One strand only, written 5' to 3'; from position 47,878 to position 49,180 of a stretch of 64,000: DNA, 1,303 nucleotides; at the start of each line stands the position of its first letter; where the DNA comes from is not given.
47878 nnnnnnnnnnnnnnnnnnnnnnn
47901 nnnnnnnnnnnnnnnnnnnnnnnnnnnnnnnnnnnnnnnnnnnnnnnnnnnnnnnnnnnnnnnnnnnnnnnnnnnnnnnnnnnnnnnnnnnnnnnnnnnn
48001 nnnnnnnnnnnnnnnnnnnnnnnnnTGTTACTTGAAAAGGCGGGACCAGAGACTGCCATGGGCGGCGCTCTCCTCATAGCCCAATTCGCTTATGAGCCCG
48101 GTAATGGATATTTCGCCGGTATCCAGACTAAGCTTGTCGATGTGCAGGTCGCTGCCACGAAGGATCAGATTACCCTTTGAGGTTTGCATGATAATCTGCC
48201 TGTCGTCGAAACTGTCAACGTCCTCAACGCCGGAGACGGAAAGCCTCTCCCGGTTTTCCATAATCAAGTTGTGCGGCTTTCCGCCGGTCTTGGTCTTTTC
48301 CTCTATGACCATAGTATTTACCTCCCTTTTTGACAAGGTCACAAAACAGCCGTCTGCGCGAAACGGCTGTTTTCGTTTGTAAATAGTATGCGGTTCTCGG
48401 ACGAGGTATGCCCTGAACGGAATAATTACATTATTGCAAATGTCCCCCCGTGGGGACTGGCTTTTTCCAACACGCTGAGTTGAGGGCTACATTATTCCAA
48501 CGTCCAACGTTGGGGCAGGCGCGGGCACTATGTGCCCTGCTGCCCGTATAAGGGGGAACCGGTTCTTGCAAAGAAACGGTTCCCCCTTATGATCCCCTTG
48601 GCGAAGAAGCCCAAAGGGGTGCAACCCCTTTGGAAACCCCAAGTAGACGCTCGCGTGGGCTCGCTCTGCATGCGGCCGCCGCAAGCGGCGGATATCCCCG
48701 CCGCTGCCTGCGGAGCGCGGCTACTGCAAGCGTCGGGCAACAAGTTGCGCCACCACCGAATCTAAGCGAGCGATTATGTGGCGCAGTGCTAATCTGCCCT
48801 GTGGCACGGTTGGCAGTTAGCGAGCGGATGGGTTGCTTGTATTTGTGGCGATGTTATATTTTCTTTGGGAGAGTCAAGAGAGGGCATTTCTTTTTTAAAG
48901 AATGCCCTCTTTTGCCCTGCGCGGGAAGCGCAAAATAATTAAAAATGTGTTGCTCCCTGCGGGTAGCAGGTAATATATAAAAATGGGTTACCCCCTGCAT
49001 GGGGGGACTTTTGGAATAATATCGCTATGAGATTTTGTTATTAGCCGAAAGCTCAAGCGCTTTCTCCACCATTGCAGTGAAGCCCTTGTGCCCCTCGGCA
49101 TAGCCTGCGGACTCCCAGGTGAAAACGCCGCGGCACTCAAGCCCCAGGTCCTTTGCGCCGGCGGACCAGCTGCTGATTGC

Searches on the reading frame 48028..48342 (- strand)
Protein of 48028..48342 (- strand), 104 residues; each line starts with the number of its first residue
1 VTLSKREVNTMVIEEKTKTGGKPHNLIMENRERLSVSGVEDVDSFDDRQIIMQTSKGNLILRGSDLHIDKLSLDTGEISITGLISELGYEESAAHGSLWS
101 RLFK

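Call 41: search_protein_families(library=pfam, proteins=[window:48028-48342:-], max_evalue=0.00001)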
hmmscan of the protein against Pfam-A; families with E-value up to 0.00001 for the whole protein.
window:48028-48342:- (104 aa): 1 family
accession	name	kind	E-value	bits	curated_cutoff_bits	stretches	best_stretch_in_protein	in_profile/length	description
PF07873.16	YabP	-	8.6e-21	74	27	1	24-89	1-64/64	YabP family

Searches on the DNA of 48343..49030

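Call 61: search_rna_families(source=window, start=48343, end=49030, threshold=evalue, max_evalue=5)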
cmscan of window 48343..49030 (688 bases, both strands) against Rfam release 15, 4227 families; matches with E-value up to 5: 14.
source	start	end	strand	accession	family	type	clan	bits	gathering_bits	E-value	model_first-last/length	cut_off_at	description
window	48500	48616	-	RF02605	scr5239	Gene; sRNA;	-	21.3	64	0.27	1-158/158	no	Streptomyces sRNA scr5239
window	48548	48590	-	RF03959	mir-303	Gene; miRNA;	-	18.6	77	2.4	14-57/70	no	mir-303 microRNA precursor family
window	48875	48916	+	RF03474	mir-4766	Gene; miRNA;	-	17.8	72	1.5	1-56/56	no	mir-4766 microRNA precursor family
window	48864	48925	+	RF03879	mir-2831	Gene; miRNA;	-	17.6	90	1.6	1-75/75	no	mir-2831 microRNA precursor family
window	48875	48914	+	RF03366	mir-3122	Gene; miRNA;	-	17.6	92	2.9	17-57/73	no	mir-3122 microRNA precursor family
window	48679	48714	-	RF03340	mir-6511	Gene; miRNA;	-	17.6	87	4.4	1-67/67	no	mir-6511 microRNA precursor family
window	48878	48915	+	RF04343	Plastid-psbA-2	Cis-reg;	CL00153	17.4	55.8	2.3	1-60/60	no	Plastid-psbA-2 3UTR RNA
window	48869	48920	+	RF00665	mir-290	Gene; miRNA;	CL00096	16.8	51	2.1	1-70/70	no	mir-290 microRNA precursor family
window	48550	48586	+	RF00964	mir-938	Gene; miRNA;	-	16.2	84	3.1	1-81/81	no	mir-938 microRNA precursor family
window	48504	48590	+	RF00371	sroE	Gene; sRNA;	-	14.2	51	2.8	1-92/92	no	sroE RNA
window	48907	48935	-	RF03156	L31-Firmicutes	Cis-reg; leader;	CL00118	13.6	33.3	5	1-32/32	no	L31-Firmicutes ribosomal protein leader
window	48862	48913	-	RF00551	bicoid_3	Cis-reg;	-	12.5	91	1.8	390-441/552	no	Bicoid 3'-UTR regulatory element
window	48910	49010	+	RF00195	RsmY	Gene; sRNA;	CL00106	11.5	57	3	1-121/121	no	RsmY RNA family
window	48896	48982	+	RF04191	Hairpin-meta2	Gene; ribozyme;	-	8.6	210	4.9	1-258/258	no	Hairpin ribozyme 2 from viruses-like metatranscriptomes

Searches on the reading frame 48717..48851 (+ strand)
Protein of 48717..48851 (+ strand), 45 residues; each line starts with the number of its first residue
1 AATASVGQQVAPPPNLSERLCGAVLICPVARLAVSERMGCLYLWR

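Call 85: search_protein_representatives(alignment_id=A6)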
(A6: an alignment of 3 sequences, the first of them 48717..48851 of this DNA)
Query: 3 sequences, 45 profile positions. Proteins with E-value up to 0.001 (for the whole library): 3; up to 1e-10: 1; up to 1e-30: 0. The best 3 are listed.
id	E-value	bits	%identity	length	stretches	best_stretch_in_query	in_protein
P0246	2.7e-17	78.0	-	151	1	1-45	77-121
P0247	1.5e-06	43.6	-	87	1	15-42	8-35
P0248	5.8e-04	35.3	-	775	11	1-22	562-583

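Call 87: find_encoding_contigs(protein=P0246, flank=10000, max_places=10)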
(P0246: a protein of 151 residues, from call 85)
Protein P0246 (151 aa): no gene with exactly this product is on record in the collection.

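Call 88: list_cluster_members(proteins=[P0246, P0247])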
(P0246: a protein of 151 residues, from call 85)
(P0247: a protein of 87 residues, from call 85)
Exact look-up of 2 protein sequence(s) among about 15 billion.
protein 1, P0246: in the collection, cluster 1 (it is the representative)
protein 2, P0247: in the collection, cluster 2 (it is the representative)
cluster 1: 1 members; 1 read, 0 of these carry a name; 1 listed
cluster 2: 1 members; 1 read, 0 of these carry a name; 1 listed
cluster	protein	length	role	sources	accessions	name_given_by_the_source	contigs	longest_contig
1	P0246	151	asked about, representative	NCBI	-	-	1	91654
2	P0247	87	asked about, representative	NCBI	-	-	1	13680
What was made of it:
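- Among 1.84 billion representative proteins, only two ORFs, both from NCBI contigs, translate a copy (calls 85, 88).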

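Call 89: find_encoding_contigs(protein=P0247, flank=10000, max_places=10)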
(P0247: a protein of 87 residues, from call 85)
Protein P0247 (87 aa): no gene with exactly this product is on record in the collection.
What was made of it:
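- On MITE: The other contigs of the genome could not be fetched (calls 87, 89).
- Tried and rejected: Not on record (calls 87, 89).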

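Call 92: search_protein_families(library=pfam, proteins=[P0246, P0247], max_evalue=1)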
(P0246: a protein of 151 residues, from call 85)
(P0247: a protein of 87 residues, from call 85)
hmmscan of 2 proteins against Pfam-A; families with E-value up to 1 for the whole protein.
P0246 (151 aa): 0 families

P0247 (87 aa): 0 families
